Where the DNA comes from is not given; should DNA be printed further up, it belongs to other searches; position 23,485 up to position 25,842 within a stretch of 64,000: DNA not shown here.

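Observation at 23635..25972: DedA-membrane-domain::flavin disulfide reductase fusion translationally coupled to a small CCKCHC membrane protein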

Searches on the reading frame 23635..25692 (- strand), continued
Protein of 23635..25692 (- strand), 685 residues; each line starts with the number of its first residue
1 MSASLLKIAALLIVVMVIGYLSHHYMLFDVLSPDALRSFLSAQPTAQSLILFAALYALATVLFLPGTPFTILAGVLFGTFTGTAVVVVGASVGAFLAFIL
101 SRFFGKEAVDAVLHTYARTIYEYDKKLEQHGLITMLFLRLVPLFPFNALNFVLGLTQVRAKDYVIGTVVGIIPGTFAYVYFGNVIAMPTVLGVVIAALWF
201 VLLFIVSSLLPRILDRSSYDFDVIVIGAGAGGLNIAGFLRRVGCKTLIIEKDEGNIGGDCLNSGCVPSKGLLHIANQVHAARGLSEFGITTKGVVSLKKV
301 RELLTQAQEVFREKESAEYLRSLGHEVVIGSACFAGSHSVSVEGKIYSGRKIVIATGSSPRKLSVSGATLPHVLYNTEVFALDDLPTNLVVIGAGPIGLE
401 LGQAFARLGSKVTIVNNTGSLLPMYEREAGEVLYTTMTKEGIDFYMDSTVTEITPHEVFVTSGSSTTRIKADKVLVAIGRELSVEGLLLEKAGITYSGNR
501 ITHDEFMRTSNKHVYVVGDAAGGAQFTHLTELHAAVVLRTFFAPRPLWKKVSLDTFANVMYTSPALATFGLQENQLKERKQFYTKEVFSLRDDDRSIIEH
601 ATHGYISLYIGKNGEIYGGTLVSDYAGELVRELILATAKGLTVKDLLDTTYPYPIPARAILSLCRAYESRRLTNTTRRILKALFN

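Call 60: fold_search(model_id=the predicted structure, library=pdb)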
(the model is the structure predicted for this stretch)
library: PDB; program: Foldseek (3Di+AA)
matches with E <= 10: 1856; with E <= 0.001: 741
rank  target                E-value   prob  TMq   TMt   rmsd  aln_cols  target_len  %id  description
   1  5x1y_B                2.7e-41  1.00  0.61  0.91   2.1       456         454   30  Structure of mercuric reductase from Lysinibacillus sphaericus (released 2017-10-04)
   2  5x1y_A                8.9e-41  1.00  0.61  0.91   2.2       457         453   30  Structure of mercuric reductase from Lysinibacillus sphaericus (released 2017-10-04)
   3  6uzi_A                1.1e-39  1.00  0.61  0.89   2.3       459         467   28  Crystal structure of Dihydrolipoyl dehydrogenase from Elizabethkingia anophelis NUHP1 (released 2020-01-15)
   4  9a5h_A                1.7e-39  1.00  0.62  0.89   3.2       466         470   27  Integrative model of DLDH1-ODP2 by crosslinking MS and deep learning (released 2024-09-18)
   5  6uzi_C                1.9e-39  1.00  0.62  0.88   2.6       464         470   28  Crystal structure of Dihydrolipoyl dehydrogenase from Elizabethkingia anophelis NUHP1 (released 2020-01-15)
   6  6uzi_D                3.2e-39  1.00  0.61  0.88   2.4       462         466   28  Crystal structure of Dihydrolipoyl dehydrogenase from Elizabethkingia anophelis NUHP1 (released 2020-01-15)
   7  2eq6_A                7.3e-39  1.00  0.61  0.90   2.3       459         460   30  Crystal structure of lipoamide dehydrogenase from thermus thermophilus HB8 (released 2008-04-01)
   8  6i4s_A                8.8e-38  1.00  0.60  0.86   2.6       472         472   28  Crystal structure of the disease-causing R447G mutant of the human dihydrolipoamide dehydrogenase (released 2019-11-20)
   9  5u8v_C                1.0e-37  1.00  0.62  0.88   2.4       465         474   27  Dihydrolipoamide dehydrogenase (LpdG) from Pseudomonas aeruginosa bound to NAD+ (released 2017-02-15)
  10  6awa_A                1.0e-37  1.00  0.62  0.88   2.4       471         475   26  1.83 Angstrom Resolution Crystal Structure of Dihydrolipoyl Dehydrogenase from Pseudomonas putida in Complex with FAD  (released 2017-10-04)
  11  3urh_B                1.0e-37  1.00  0.61  0.88   2.5       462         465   29  Crystal structure of a dihydrolipoamide dehydrogenase from Sinorhizobium meliloti 1021 (released 2011-12-14)
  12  4ywo                  1.0e-37  1.00  0.61  0.93   2.5       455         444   28  Mercuric reductase from Metallosphaera sedula (released 2015-09-16)
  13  5u8u_C                1.3e-37  1.00  0.61  0.88   2.3       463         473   27  Dihydrolipoamide dehydrogenase (LpdG) from Pseudomonas aeruginosa (released 2017-02-15)
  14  4m52_A                1.3e-37  1.00  0.60  0.87   2.7       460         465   28  Structure of Mtb Lpd bound to SL827 (released 2013-11-27)
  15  6bz0_D                1.4e-37  1.00  0.62  0.89   2.6       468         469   26  1.83 Angstrom Resolution Crystal Structure of Dihydrolipoyl Dehydrogenase from Acinetobacter baumannii in Complex with (released 2018-01-03)
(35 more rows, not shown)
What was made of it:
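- On Class-I pyridine-nucleotide disulfide oxidoreductase (flavoprotein disulfide reductase): The fold matches 5x1y and 2eq6 with target TM-score 0.90-0.91 (call 60).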

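Call 68: search_protein_families(library=pfam, proteins=[P0053, P0060, P0036, L094:4723-4998:+], max_evalue=0.00001)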
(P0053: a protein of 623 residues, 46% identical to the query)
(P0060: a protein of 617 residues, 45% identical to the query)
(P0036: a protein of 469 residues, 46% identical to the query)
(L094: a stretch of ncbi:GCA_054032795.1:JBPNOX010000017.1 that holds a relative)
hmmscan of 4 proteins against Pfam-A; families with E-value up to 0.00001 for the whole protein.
P0053 (623 aa): 6 families
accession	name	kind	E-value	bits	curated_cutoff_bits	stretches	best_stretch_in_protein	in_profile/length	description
PF07992.20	Pyr_redox_2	-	4.5e-59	200.7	26.1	1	8-320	1-289/291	Pyridine nucleotide-disulphide oxidoreductase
PF02852.28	Pyr_redox_dim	-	8.6e-21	74.7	25.3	1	343-443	2-103/110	Pyridine nucleotide-disulphide oxidoreductase, dimerisation domain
PF00070.33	Pyr_redox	-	5.9e-19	68.8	22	1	175-242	1-70/82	Pyridine nucleotide-disulphide oxidoreductase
PF13738.12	Pyr_redox_3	-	1.5e-09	38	30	1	124-293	113-291/305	Pyridine nucleotide-disulphide oxidoreductase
PF00085.26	Thioredoxin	-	3e-08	34.1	23.5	1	536-619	16-98/103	Thioredoxin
PF01134.28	GIDA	-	5.9e-06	26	22.1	0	9-88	1-74/391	Glucose inhibited division protein A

P0060 (617 aa): 7 families
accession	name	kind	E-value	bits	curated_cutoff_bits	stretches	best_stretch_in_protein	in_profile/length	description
PF07992.20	Pyr_redox_2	-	2e-60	205.1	26.1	1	5-317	1-290/291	Pyridine nucleotide-disulphide oxidoreductase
PF02852.28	Pyr_redox_dim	-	4.3e-24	85.3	25.3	1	339-439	2-103/110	Pyridine nucleotide-disulphide oxidoreductase, dimerisation domain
PF00070.33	Pyr_redox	-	5.8e-22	78.4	22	1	172-237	1-68/82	Pyridine nucleotide-disulphide oxidoreductase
PF13738.12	Pyr_redox_3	-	2.1e-12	47.3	30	1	8-302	1-305/305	Pyridine nucleotide-disulphide oxidoreductase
PF00085.26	Thioredoxin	-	9.5e-07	29.2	23.5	1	536-609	22-93/103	Thioredoxin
PF01134.28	GIDA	-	2.7e-06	27.1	22.1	0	6-142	1-150/391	Glucose inhibited division protein A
PF13450.12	NAD_binding_8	-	2.8e-06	27.9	21.9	0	9-47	1-38/68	NAD(P)-binding Rossmann-like domain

P0036 (469 aa): 12 families
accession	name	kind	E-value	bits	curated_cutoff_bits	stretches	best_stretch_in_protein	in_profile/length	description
PF07992.20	Pyr_redox_2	-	6.3e-66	223.2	26.1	1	4-319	1-289/291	Pyridine nucleotide-disulphide oxidoreductase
PF00070.33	Pyr_redox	-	2.2e-25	89.4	22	1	171-240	1-70/82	Pyridine nucleotide-disulphide oxidoreductase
PF02852.28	Pyr_redox_dim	-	1e-20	74.4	25.3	1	342-442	2-104/110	Pyridine nucleotide-disulphide oxidoreductase, dimerisation domain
PF13738.12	Pyr_redox_3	-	7.4e-19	68.5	30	1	123-305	116-305/305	Pyridine nucleotide-disulphide oxidoreductase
PF03486.20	HI0933_like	-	4.6e-09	36.5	50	0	5-37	2-34/244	HI0933-like protein Rossmann domain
PF13450.12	NAD_binding_8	-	2.9e-08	34.3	21.9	0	8-44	1-36/68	NAD(P)-binding Rossmann-like domain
PF01134.28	GIDA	-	3.4e-08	33.4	22.1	0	5-141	1-150/391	Glucose inhibited division protein A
PF01494.25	FAD_binding_3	-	1.1e-07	31.9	22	0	3-38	1-36/349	FAD binding domain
PF02737.24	3HCDH_N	-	2.8e-07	31.1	22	0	172-226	2-56/180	3-hydroxyacyl-CoA dehydrogenase, NAD binding domain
PF03721.20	UDPG_MGDP_dh_N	-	7.2e-07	29.4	27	0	6-78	3-72/187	UDP-glucose/GDP-mannose dehydrogenase family, NAD binding domain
PF01266.30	DAO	-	7.8e-07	29.4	27.9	0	5-37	1-33/353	FAD dependent oxidoreductase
PF02254.24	TrkA_N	-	2.7e-06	28.1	23.8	0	173-210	2-39/116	TrkA-N domain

L094:4723-4998:+ (91 aa): 3 families
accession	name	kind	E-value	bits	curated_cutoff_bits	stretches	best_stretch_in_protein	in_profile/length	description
PF01022.26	HTH_5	-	3.4e-11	43.3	22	1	17-64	1-46/47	Bacterial regulatory protein, arsR family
PF13412.12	HTH_24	-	8.4e-08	32.1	21.9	1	17-64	2-48/48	Winged helix-turn-helix DNA-binding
PF12840.13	HTH_20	-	5.3e-07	30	27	1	15-64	1-49/51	Helix-turn-helix domain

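Call 72: find_encoding_contigs(protein=P0053, flank=5000, max_places=1)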
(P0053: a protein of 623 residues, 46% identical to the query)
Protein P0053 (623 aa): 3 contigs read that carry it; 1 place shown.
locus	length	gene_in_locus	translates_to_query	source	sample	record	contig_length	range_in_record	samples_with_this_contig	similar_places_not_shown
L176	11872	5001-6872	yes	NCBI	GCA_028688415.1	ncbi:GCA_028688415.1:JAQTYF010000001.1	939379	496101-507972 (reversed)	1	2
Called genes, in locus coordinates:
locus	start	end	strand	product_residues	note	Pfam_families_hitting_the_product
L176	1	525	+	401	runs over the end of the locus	PF07690:MFS_1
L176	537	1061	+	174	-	PF08002:DUF1697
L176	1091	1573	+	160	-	PF08922:DUF1905, PF13376:OmdA (weak)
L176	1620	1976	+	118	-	PF08818:DUF1801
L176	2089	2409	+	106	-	PF01022:HTH_5, PF12840:HTH_20, PF25212:HVO_A0114 (faint)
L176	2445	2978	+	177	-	PF00085:Thioredoxin, PF13098:Thioredoxin_2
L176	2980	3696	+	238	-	PF02683:DsbD_TM (weak), PF13386:DsbD_2 (weak)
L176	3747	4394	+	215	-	PF09335:VTT_dom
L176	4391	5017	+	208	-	PF09335:VTT_dom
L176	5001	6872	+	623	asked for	PF01134:GIDA (faint), PF07992:Pyr_redox_2, PF13738:Pyr_redox_3 (weak), PF00070:Pyr_redox, PF02852:Pyr_redox_dim, PF00085:Thioredoxin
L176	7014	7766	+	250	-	PF13623:SurA_N_2 (faint), PF09312:SurA_N (weak), PF13624:SurA_N_3 (weak)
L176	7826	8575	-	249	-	PF18912:DZR_2 (faint), PF00156:Pribosyltran (weak)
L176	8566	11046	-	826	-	PF02861:Clp_N, PF13191:AAA_16 (weak), PF00004:AAA, PF17871:AAA_lid_9, PF00004:AAA, PF07724:AAA_2, PF07728:AAA_5, PF10431:ClpB_D2-small, +7 more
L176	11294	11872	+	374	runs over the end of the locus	PF11104:PilM_2, PF14450:FtsA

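Call 73: find_encoding_contigs(protein=P0036, flank=5000, max_places=2)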
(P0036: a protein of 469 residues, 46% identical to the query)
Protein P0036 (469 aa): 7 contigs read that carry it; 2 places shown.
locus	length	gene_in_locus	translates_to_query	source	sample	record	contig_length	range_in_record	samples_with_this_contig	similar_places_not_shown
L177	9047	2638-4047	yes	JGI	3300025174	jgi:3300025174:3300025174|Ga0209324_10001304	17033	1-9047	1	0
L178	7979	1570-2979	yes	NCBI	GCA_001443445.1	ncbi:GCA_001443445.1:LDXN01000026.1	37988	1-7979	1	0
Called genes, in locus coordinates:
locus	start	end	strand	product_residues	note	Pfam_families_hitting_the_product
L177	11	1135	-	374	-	PF05673:DUF815 (faint), PF00004:AAA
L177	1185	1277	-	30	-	-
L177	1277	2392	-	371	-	PF01381:HTH_3, PF12844:HTH_19, PF13560:HTH_31, PF06114:Peptidase_M78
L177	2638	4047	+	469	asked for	PF01134:GIDA (faint), PF01266:DAO (faint), PF01494:FAD_binding_3 (faint), PF07992:Pyr_redox_2, PF13450:NAD_binding_8 (weak), PF13738:Pyr_redox_3, PF00070:Pyr_redox, PF02852:Pyr_redox_dim, +6 more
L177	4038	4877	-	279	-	PF01209:Ubie_methyltran, PF02353:CMAS, PF06325:PrmA (weak), PF13489:Methyltransf_23, PF13847:Methyltransf_31, PF08241:Methyltransf_11, PF08242:Methyltransf_12, PF13649:Methyltransf_25, +2 more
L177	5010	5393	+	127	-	-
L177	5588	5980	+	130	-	-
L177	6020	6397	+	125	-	-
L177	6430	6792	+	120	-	-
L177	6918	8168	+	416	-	PF02321:OEP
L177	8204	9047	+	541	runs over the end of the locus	PF25919:BSH_CusB, PF25973:BSH_CzcB (faint), PF25869:3HB_CusB (weak), PF25944:Beta-barrel_RND (weak), PF25954:Beta-barrel_RND_2, PF25990:Beta-barrel_YknX (faint), PF25975:CzcB_C, PF13115:YtkA, +1 more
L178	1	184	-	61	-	?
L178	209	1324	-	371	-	PF01381:HTH_3, PF12844:HTH_19, PF13560:HTH_31, PF06114:Peptidase_M78, PF03683:UPF0175 (weak)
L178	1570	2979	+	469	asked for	PF01134:GIDA (faint), PF01266:DAO (faint), PF01494:FAD_binding_3 (faint), PF07992:Pyr_redox_2, PF13450:NAD_binding_8 (weak), PF13738:Pyr_redox_3, PF00070:Pyr_redox, PF02852:Pyr_redox_dim, +6 more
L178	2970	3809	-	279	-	PF01209:Ubie_methyltran, PF02353:CMAS, PF06325:PrmA (weak), PF13489:Methyltransf_23, PF13847:Methyltransf_31, PF08241:Methyltransf_11, PF08242:Methyltransf_12, PF13649:Methyltransf_25, +2 more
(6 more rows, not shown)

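Call 74: find_encoding_contigs(protein=P0099, flank=5000, max_places=2)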
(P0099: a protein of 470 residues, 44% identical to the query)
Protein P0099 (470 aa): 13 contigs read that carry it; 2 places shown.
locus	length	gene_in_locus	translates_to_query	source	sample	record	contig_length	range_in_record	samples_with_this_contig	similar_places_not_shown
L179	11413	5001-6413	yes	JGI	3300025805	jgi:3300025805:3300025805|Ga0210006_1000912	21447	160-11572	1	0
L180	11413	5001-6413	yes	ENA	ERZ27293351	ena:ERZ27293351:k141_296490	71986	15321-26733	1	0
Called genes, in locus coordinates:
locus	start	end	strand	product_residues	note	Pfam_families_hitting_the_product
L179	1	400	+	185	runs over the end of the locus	?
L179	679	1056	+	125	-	-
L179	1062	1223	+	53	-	-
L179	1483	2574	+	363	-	PF01488:Shikimate_DH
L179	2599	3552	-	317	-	PF00890:FAD_binding_2 (faint), PF07992:Pyr_redox_2, PF13738:Pyr_redox_3, PF00070:Pyr_redox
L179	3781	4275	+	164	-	PF00190:Cupin_1 (weak), PF02311:AraC_binding (weak), PF07883:Cupin_2, PF21621:MPI_cupin_dom (weak)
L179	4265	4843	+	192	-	PF04140:ICMT (weak), PF04191:PEMT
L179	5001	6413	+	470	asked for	PF01134:GIDA (faint), PF01266:DAO (faint), PF01494:FAD_binding_3 (faint), PF02737:3HCDH_N (faint), PF07992:Pyr_redox_2, PF13738:Pyr_redox_3, PF00070:Pyr_redox, PF02852:Pyr_redox_dim, +4 more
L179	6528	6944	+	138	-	PF07291:MauE (weak), PF07681:DoxX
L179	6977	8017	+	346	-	PF01266:DAO (faint), PF02254:TrkA_N (faint), PF05834:Lycopene_cycl (faint), PF07992:Pyr_redox_2, PF13454:NAD_binding_9 (faint), PF13738:Pyr_redox_3, PF00070:Pyr_redox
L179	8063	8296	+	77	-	PF00462:Glutaredoxin, PF13417:GST_N_3 (weak)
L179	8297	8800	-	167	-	PF00782:DSPc, PF22785:Tc-R-P, PF22784:PTP-SAK, PF22741:PTP-NADK (weak)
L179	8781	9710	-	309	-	PF01488:Shikimate_DH (weak), PF02826:2-Hacid_dh_C, PF03435:Sacchrp_dh_NADP (faint), PF03446:NAD_binding_2, PF03807:F420_oxidored, PF00393:6PGD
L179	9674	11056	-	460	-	PF00479:G6PD_N, PF02781:G6PD_C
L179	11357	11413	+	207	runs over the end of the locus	PF01182:Glucosamine_iso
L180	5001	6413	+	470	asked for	PF01134:GIDA (faint), PF01266:DAO (faint), PF01494:FAD_binding_3 (faint), PF02737:3HCDH_N (faint), PF07992:Pyr_redox_2, PF13738:Pyr_redox_3, PF00070:Pyr_redox, PF02852:Pyr_redox_dim, +4 more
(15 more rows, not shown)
